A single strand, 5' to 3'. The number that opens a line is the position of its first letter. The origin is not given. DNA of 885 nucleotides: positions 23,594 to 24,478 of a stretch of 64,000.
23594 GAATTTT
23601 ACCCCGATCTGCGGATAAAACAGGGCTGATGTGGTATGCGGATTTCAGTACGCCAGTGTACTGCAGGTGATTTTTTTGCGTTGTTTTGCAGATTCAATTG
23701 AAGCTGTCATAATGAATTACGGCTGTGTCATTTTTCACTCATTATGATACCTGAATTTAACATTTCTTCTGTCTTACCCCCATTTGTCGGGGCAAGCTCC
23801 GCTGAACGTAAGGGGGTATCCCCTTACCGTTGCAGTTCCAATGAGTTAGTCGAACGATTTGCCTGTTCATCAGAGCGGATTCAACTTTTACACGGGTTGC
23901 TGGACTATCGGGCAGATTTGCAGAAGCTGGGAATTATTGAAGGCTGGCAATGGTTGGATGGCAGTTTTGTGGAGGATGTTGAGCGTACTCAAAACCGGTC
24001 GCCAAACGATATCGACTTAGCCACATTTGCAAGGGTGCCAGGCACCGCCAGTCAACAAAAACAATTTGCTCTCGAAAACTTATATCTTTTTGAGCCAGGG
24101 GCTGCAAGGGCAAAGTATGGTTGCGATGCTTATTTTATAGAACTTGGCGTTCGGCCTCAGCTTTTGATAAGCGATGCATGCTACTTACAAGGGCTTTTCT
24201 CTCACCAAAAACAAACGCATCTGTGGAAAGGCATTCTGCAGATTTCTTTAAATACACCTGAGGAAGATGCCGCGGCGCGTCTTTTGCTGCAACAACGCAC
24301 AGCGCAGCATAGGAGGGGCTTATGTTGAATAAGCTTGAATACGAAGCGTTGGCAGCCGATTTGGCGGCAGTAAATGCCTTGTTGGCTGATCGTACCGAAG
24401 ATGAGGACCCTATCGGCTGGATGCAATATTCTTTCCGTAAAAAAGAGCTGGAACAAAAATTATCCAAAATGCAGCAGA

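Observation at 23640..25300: Low-GC two-gene cassette: a minimal nucleotidyltransferase plus a 323-aa unknown partner with overlapping reading frames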

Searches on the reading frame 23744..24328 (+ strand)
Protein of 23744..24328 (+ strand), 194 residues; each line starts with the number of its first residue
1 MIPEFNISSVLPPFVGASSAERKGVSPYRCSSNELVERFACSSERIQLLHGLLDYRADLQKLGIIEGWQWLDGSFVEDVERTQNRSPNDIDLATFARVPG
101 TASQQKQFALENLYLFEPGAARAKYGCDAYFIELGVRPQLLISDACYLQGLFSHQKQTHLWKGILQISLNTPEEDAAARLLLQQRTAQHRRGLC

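Call 3: search_protein_families(library=pfam, proteins=[window:23744-24328:+], max_evalue=1)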
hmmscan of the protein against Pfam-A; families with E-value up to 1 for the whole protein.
window:23744-24328:+ (194 aa): 1 family
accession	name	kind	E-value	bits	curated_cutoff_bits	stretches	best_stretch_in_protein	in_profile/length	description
PF22014.2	DUF6932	-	1.2e-30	107.2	27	1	3-167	1-141/142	Family of unknown function (DUF6932)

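Call 4: search_protein_families(library=padloc, proteins=[window:23744-24328:+], max_evalue=1)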
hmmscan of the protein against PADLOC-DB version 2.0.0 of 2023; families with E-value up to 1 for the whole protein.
window:23744-24328:+ (194 aa): 2 families
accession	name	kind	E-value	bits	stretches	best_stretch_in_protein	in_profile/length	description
PDLC04744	PDC-M63A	-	1.7e-13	48.8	1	34-170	25-150/152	-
PDLC04745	PDC-M63A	-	0.00067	18.2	1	65-173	31-129/133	-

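Call 5: search_protein_families(library=ncbifam, proteins=[window:23744-24328:+], max_evalue=1)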
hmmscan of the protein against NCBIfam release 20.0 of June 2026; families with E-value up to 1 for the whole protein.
window:23744-24328:+ (194 aa): 1 family
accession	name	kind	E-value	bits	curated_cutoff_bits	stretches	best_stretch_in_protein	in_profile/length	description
TIGR04218.1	TOMM_plantaz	subfamily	0.18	11.8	45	1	97-122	5-30/43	plantazolicin family TOMM peptide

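Call 11: search_solved_structures(query=window:23744-24325:+, max_evalue=10)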
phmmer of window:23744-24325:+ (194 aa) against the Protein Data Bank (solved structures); distinct sequences matched with E-value up to 10: 0.

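Call 29: find_homologous_proteins(query=window:23744-24325:+)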
Query window:23744-24325:+ (194 aa): 399 proteins with E <= 0.001 among 648 candidates; the best 120 are listed.
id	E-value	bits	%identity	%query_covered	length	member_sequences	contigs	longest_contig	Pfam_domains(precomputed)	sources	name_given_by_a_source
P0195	2.9e-126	437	100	100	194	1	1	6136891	PF22014.3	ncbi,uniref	ncbi:hypothetical protein V8J88_20505 [Massilia sp. W12]|uniref:DUF6932 family protein n=1 Tax=Massi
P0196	4.8e-58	214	52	95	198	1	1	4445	PF22014.3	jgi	jgi:hypothetical protein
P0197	1.0e-55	207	53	93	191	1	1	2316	PF22014.3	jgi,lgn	jgi:hypothetical protein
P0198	1.1e-55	206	50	87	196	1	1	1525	PF22014.3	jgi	jgi:hypothetical protein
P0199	2.4e-55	205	51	99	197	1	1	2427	PF22014.3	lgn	-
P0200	3.5e-55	205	51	95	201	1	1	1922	PF22014.3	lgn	-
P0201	2.4e-54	202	53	95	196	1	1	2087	PF22014.3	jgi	jgi:hypothetical protein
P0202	1.4e-53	200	54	89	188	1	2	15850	PF22014.3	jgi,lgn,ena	-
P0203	1.6e-53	199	51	95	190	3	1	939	PF22014.3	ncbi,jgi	jgi:hypothetical protein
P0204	1.7e-53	199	49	93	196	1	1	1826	PF22014.3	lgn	-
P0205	2.8e-53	199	49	94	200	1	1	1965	PF22014.3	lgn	-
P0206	5.2e-53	198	51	94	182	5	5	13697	PF22014.3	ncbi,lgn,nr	ncbi:MAG: hypothetical protein IAF00_09855 [Phycisphaerales bacterium]|nr:hypothetical protein [Phyc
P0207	5.3e-53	198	50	95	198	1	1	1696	PF22014.3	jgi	jgi:hypothetical protein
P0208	8.9e-53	197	50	88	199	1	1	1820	PF22014.3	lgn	-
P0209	1.2e-52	197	51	95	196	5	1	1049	PF22014.3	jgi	jgi:hypothetical protein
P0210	2.0e-52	196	51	93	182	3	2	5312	PF22014.3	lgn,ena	-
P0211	9.8e-52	194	49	93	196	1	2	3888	PF22014.3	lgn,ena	-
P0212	2.7e-51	192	47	97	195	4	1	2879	PF22014.3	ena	-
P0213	5.5e-51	191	48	96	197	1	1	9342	PF22014.3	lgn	-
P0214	6.3e-51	191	49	95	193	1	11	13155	PF22014.3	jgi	jgi:hypothetical protein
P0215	7.4e-51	191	50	95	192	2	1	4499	PF22014.3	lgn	-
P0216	1.0e-50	190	49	95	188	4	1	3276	PF22014.3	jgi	jgi:hypothetical protein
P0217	1.6e-50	190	50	94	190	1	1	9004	PF22014.3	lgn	-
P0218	1.7e-50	189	49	93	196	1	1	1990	PF22014.3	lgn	-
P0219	2.6e-50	189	51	94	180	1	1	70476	PF22014.3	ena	-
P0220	2.8e-50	189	50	94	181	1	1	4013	PF22014.3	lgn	-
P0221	3.8e-50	188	50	94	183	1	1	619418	PF22014.3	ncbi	ncbi:DUF6932 family protein [Bosea thiooxidans]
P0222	4.5e-50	188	49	93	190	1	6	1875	PF22014.3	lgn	-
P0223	8.8e-50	187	50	94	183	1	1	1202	PF22014.3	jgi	jgi:hypothetical protein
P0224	1.7e-49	186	52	89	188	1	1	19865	PF22014.3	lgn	-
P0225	2.3e-49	186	50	94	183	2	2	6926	PF22014.3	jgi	jgi:hypothetical protein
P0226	7.3e-49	184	49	94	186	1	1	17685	PF22014.3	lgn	-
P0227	7.5e-49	184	51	93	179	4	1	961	PF22014.3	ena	-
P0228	1.0e-48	184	48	93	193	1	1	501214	PF22014.3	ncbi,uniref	ncbi:DUF6932 family protein [Undibacterium sp. SXout11W]|uniref:DUF6932 family protein n=1 Tax=Undib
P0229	1.1e-48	184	49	93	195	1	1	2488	PF22014.3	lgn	-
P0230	1.6e-48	183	51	95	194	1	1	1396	PF22014.3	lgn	-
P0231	2.0e-48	183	47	94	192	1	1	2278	PF22014.3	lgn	-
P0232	2.2e-48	183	51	93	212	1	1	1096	PF22014.3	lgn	-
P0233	4.9e-48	181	51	91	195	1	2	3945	PF22014.3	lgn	-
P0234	7.1e-48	181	48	94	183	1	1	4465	PF22014.3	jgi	jgi:hypothetical protein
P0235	8.6e-48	181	48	93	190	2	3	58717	PF22014.3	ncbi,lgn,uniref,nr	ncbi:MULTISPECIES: hypothetical protein [Vibrio]|uniref:DUF6932 family protein n=1 Tax=Vibrio TaxID=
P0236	9.5e-48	181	46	94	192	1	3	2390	PF22014.3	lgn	-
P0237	1.3e-47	180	45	96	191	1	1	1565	PF22014.3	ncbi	-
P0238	1.6e-47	180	48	93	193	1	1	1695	PF22014.3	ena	-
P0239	2.0e-47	179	48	94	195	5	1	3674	PF22014.3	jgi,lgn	jgi:hypothetical protein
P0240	2.1e-47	179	46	94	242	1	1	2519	PF22014.3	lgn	-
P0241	2.2e-47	179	50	96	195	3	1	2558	PF22014.3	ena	-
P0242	3.4e-47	179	47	96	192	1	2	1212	PF22014.3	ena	-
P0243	3.4e-47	179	48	93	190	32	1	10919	PF22014.3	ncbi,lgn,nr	ncbi:TPA: hypothetical protein RSW61_005486 [Vibrio harveyi]|nr:hypothetical protein [Vibrio harveyi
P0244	5.1e-47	178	51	95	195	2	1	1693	PF22014.3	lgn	-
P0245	6.3e-47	178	50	95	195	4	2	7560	PF22014.3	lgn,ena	-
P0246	7.1e-47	178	46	94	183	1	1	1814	PF22014.3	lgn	-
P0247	7.6e-47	178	52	95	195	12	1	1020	PF22014.3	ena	-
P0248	8.2e-47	178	45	98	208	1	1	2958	PF22014.3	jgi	jgi:hypothetical protein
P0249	1.0e-46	177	46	95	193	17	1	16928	PF22014.3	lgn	-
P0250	1.3e-46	177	47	93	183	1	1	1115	PF22014.3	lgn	-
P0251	1.5e-46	177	49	94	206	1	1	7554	PF22014.3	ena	-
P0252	1.8e-46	176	51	95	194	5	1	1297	PF22014.3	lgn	-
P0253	2.0e-46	176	47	94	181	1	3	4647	PF22014.3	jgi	jgi:hypothetical protein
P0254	2.1e-46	176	49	94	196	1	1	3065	PF22014.3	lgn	-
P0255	2.2e-46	176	49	94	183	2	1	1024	PF22014.3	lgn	-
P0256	2.3e-46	176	47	95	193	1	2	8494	PF22014.3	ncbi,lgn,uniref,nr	ncbi:hypothetical protein [Rugamonas sp.]|uniref:DUF6932 family protein n=1 Tax=Rugamonas sp. TaxID=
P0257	2.4e-46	176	50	84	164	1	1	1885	PF22014.3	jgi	-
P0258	2.6e-46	176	45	97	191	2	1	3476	PF22014.3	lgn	-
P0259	2.9e-46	176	45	93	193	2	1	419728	PF22014.3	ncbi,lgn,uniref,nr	ncbi:hypothetical protein JQK19_14740 [Chromobacterium violaceum]|uniref:DUF6932 family protein n=1 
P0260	3.4e-46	175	46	94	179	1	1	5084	PF22014.3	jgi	jgi:hypothetical protein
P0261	4.4e-46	175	47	93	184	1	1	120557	PF22014.3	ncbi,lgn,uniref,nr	ncbi:hypothetical protein IVB02_21405 [Bradyrhizobium sp. 166]|uniref:DUF6932 family protein n=1 Tax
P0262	5.2e-46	175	50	96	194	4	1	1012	PF22014.3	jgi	-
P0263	5.7e-46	175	51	93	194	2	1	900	PF22014.3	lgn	-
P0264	5.8e-46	175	49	94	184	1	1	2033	PF22014.3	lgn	-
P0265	5.9e-46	175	46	91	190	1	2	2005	PF22014.3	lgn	-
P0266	6.4e-46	175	46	94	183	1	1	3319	PF22014.3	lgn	-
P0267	6.5e-46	175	48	94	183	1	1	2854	PF22014.3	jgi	jgi:hypothetical protein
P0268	6.9e-46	174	45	93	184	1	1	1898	PF22014.3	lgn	-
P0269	8.3e-46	174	47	91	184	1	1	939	PF22014.3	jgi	jgi:hypothetical protein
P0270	8.5e-46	174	47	95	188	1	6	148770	PF22014.3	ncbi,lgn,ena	-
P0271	1.4e-45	173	46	93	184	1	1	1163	PF22014.3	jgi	jgi:hypothetical protein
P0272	1.4e-45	173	48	93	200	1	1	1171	PF22014.3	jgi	jgi:hypothetical protein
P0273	1.7e-45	173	47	97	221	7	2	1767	PF22014.3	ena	-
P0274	2.0e-45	173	50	95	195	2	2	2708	PF22014.3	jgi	jgi:hypothetical protein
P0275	2.1e-45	173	45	96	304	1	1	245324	PF22014.3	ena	-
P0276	2.2e-45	173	49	96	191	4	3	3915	PF22014.3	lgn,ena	-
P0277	2.3e-45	173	48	93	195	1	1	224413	PF22014.3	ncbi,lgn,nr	ncbi:MAG: hypothetical protein K8R60_18865 [Burkholderiales bacterium]|nr:hypothetical protein [Burk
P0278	2.5e-45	173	49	94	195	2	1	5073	PF22014.3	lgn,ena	-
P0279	3.2e-45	172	48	93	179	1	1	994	PF22014.3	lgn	-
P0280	3.4e-45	172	47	90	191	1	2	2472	PF22014.3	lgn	-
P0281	3.6e-45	172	48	94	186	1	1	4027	PF22014.3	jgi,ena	-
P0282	4.7e-45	172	49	95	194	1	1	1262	PF22014.3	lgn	-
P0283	4.8e-45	172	46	94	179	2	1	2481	PF22014.3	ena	-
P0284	7.2e-45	171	46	94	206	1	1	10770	PF22014.3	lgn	-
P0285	7.4e-45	171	49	95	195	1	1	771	PF22014.3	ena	-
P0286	7.5e-45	171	46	94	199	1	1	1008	PF22014.3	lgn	-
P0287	8.5e-45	171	49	93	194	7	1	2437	PF22014.3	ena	-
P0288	8.9e-45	171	44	93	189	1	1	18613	PF22014.3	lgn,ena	-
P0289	1.4e-44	170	50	95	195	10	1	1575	PF22014.3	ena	-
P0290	1.5e-44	170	45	93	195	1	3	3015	PF22014.3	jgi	jgi:hypothetical protein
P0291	1.5e-44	170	50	95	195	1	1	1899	PF22014.3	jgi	jgi:hypothetical protein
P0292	1.5e-44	170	48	91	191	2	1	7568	PF22014.3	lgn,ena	-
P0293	1.6e-44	170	46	93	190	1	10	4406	PF22014.3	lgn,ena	-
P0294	1.6e-44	170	47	96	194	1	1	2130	PF22014.3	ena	-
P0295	1.9e-44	170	45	86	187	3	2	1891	PF22014.3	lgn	-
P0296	2.0e-44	170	47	95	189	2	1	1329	PF22014.3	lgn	-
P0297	2.4e-44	169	46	93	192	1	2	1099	PF22014.3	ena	-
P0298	2.4e-44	169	47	92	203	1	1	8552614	PF22014.3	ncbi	ncbi:DUF6932 family protein [Bradyrhizobium sp. USDA 3364]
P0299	2.6e-44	169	45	93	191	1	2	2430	PF22014.3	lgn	-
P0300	3.6e-44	169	48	95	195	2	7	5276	PF22014.3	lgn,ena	-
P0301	4.0e-44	169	46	93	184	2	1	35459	PF22014.3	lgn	-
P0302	4.1e-44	169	47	93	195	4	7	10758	PF22014.3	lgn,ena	-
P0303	4.2e-44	169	47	93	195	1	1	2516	PF22014.3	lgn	-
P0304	4.3e-44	169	47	94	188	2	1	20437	PF22014.3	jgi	-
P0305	4.4e-44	169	45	96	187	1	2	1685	PF22014.3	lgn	-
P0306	4.7e-44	169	49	93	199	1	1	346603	PF22014.3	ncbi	ncbi:MAG: hypothetical protein QM742_09320 [Aquabacterium sp.]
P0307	4.8e-44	168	45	93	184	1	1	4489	PF22014.3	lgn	-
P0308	5.9e-44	168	47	93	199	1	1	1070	PF22014.3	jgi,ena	-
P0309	6.1e-44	168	48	94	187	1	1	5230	PF22014.3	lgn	-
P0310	6.2e-44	168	48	93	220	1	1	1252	PF22014.3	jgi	jgi:hypothetical protein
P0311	6.5e-44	168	48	91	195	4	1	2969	PF22014.3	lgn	-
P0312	6.6e-44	168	46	93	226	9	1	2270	PF22014.3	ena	-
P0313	7.1e-44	168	47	96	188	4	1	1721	PF22014.3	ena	-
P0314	8.2e-44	168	44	91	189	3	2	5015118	PF22014.3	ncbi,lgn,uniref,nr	ncbi:hypothetical protein EKK97_09530 [Billgrantia tianxiuensis]|uniref:Uncharacterized protein n=1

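Call 37: predict_structure(alignment_id=A2)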
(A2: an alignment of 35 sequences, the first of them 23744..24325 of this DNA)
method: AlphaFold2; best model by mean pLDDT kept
length: 194 residues; sequences in the alignment: 35
mean_pLDDT: 90.1   pTM: 0.86
mean pLDDT of the five models: 90.1, 89.1, 88.8, 88.5, 86.8
residues with pLDDT >= 90: 144; 70-90: 34; 50-70: 13; < 50: 3
segments of 3 or more residues with pLDDT < 50: 154-156
pLDDT, mean of each block of 10 residues (from residue 1): 93 89 89 96 96 97 95 94 96 95 96 97 97 84 68 55 91 92 93 83
secondary structure, 60 per line:
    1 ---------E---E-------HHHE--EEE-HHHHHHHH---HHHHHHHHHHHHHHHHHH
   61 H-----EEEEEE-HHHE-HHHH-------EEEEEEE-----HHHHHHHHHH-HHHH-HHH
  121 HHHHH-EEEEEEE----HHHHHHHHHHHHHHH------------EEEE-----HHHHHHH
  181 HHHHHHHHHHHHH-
elements in order: E28-30 H32-39 H43-61 E67-72 H79-82 E90-96 H102-111 H113-116 H118-125 E127-133 H138-152 E165-168 H174-193

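Call 50: search_protein_families(library=phrogs, proteins=[window:23744-24325:+], max_evalue=0.01)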
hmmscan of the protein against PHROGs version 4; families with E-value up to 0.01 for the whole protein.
window:23744-24325:+ (194 aa): 1 family
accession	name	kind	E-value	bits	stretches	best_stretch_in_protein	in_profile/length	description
phrog_9194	-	unknown function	2.4e-25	90.4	1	2-170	6-155/156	-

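Call 57: search_dna_similar(query=window:23744-24325:+, collection=phages, mode=protein, max_rows=30, max_evalue=0.01)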
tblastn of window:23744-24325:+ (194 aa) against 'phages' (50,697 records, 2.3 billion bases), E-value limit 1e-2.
No match.

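Call 58: search_dna_similar(query=window:23744-24325:+, collection=plasmids, mode=protein, max_rows=40, max_evalue=0.01)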
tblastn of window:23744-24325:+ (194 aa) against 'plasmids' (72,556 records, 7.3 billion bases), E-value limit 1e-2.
Records with a match: 7; places in all: 7; records where one place covers at least 80% of the query: 6.
Best place of each record, by identity: <60% 7.
By first word of the organism name: Methylobacterium 1; Paraburkholderia 1; Ralstonia 1; Rhizobium 1; Bradyrhizobium 1; Pseudomonas 1; Pigmentibacter 1.
By predicted mobility (MOB-suite, as given by PLSDB): non-mobilizable 5; conjugative 2.
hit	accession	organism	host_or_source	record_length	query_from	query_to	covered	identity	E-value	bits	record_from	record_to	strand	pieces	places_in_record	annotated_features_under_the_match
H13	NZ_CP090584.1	Methylobacterium radiotolerans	Pure isolate,Urban soil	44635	1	169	87%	45.6%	7e-48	174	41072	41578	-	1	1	hypothetical protein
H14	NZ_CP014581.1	Paraburkholderia phytofirmans OLGA172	-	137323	1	174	90%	43.8%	7e-41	153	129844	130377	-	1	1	hypothetical protein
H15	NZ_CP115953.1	Ralstonia solanacearum CFBP2957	Solanum lycopersicum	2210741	1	169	87%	41.9%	6e-38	145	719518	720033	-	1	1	none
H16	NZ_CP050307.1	Rhizobium lusitanum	Oxytropis pumilio,cell culture,root ...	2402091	2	175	90%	37.6%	6e-27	114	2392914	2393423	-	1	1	none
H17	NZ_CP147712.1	Bradyrhizobium septentrionale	Glycine max,cell culture,Root nodule ...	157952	2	175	90%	36.5%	8e-26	110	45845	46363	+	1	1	hypothetical protein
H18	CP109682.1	Pseudomonas aeruginosa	Homo sapiens,whole organism,swab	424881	5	175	88%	31.1%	3e-19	92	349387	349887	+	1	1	hypothetical protein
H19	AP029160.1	Pigmentibacter ruber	Homo sapiens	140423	56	89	18%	52.9%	5e-4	47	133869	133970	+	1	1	none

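Call 59: get_annotated_region(hit=H18, flank=4000)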
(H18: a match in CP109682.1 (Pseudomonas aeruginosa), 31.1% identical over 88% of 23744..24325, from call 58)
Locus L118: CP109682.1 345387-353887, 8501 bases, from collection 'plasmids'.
description: Pseudomonas aeruginosa strain 2017-45-169 plasmid p2017-45-169_2, complete sequence
organism: Pseudomonas aeruginosa (NCBI taxid 287)
taxonomy: Bacteria; Pseudomonadota; Gammaproteobacteria; Pseudomonadales; Pseudomonadaceae; Pseudomonas; Pseudomonas aeruginosa
host: -; source: Homo sapiens,whole organism,swab; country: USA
typing (MOB-suite, as given by PLSDB): non-mobilizable
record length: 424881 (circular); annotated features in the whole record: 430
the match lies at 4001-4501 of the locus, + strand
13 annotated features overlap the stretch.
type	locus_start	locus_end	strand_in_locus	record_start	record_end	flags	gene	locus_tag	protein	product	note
CDS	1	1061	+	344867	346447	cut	-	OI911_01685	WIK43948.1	EAL domain-containing protein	-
CDS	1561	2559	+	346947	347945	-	-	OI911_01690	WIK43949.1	site-specific integrase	-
CDS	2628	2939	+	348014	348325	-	-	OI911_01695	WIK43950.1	outer membrane protein assembly factor BamE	-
CDS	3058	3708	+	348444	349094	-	-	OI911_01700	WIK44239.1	BRCT domain-containing protein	-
CDS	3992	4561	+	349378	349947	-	-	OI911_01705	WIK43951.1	hypothetical protein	-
CDS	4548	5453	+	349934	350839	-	-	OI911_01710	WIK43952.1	hypothetical protein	-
CDS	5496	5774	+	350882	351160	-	-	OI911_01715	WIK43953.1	helix-turn-helix domain-containing protein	-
CDS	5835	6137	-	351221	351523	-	-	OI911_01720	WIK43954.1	hypothetical protein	-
CDS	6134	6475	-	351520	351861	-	-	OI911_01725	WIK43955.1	hypothetical protein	-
CDS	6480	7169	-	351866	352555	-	-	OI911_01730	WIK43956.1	hypothetical protein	-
CDS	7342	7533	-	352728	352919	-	-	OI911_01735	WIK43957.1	hypothetical protein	-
CDS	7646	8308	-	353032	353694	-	-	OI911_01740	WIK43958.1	hypothetical protein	-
CDS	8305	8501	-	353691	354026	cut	-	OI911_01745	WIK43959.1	hypothetical protein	-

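Call 60: get_annotated_region(hit=H16, flank=4000)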
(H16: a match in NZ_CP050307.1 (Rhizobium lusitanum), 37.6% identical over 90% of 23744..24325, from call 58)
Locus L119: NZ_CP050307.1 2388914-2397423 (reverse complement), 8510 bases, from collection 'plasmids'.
description: Rhizobium lusitanum strain 629 plasmid p_1, complete sequence
organism: Rhizobium lusitanum (NCBI taxid 293958)
taxonomy: Bacteria; Pseudomonadota; Alphaproteobacteria; Hyphomicrobiales; Rhizobiaceae; Rhizobium; Rhizobium lusitanum
host: -; source: Oxytropis pumilio,cell culture,root nodule; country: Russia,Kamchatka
typing (MOB-suite, as given by PLSDB): non-mobilizable
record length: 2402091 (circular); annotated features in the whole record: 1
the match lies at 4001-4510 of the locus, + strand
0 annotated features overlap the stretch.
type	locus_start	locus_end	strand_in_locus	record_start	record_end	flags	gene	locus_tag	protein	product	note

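Call 68: find_related_loci(query=A2, collection=viral_contigs, flank=6000)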
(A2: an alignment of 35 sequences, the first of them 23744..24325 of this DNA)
Query A2 (194 aa) in viral_contigs; peptide patterns used: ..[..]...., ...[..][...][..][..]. (x = any residue, [..] = any of these).
91 stretches matched a pattern; 57 encode a relative of the query (tblastn E <= 1e-3); 57 distinct loci.
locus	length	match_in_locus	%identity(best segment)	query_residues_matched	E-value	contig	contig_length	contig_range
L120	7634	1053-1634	47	1-189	2e-57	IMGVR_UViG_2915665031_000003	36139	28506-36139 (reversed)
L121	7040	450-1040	45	1-189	9e-53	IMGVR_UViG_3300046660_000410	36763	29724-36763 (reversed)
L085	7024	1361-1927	44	1-185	2e-50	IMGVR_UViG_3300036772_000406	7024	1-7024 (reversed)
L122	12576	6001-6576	44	1-186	2e-48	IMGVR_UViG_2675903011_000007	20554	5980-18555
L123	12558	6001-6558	46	1-180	1e-47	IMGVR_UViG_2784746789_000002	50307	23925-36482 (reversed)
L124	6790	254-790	42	1-176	7e-47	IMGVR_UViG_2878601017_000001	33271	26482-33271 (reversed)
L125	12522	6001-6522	45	1-177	2e-46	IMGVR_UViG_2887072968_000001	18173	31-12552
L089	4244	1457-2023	42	1-185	6e-46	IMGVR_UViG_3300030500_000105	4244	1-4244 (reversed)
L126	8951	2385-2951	41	1-185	5e-46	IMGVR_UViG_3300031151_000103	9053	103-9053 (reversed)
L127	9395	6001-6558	41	2-188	4e-38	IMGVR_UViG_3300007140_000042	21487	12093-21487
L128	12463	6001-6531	38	2-183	4e-38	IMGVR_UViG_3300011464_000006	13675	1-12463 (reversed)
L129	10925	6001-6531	38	2-183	2e-38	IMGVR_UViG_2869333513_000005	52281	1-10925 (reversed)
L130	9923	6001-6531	38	2-183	4e-38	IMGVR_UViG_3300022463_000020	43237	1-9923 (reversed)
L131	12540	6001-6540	39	2-182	9e-37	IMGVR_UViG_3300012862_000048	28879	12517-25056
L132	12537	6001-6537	38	5-185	3e-36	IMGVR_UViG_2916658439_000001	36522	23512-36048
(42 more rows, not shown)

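Call 73: search_solved_structures(query=A2, max_evalue=10)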
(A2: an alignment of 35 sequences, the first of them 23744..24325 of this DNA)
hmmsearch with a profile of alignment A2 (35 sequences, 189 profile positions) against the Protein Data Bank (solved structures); distinct sequences matched with E-value up to 10: 2.
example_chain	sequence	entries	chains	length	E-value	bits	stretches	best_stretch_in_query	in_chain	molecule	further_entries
1q0u_A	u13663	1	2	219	0.8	12.7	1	70-101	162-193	BstDEAD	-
6dcd_A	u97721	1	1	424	1.8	11.6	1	66-120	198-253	Cytochrome P450 150A6 Cyp150A6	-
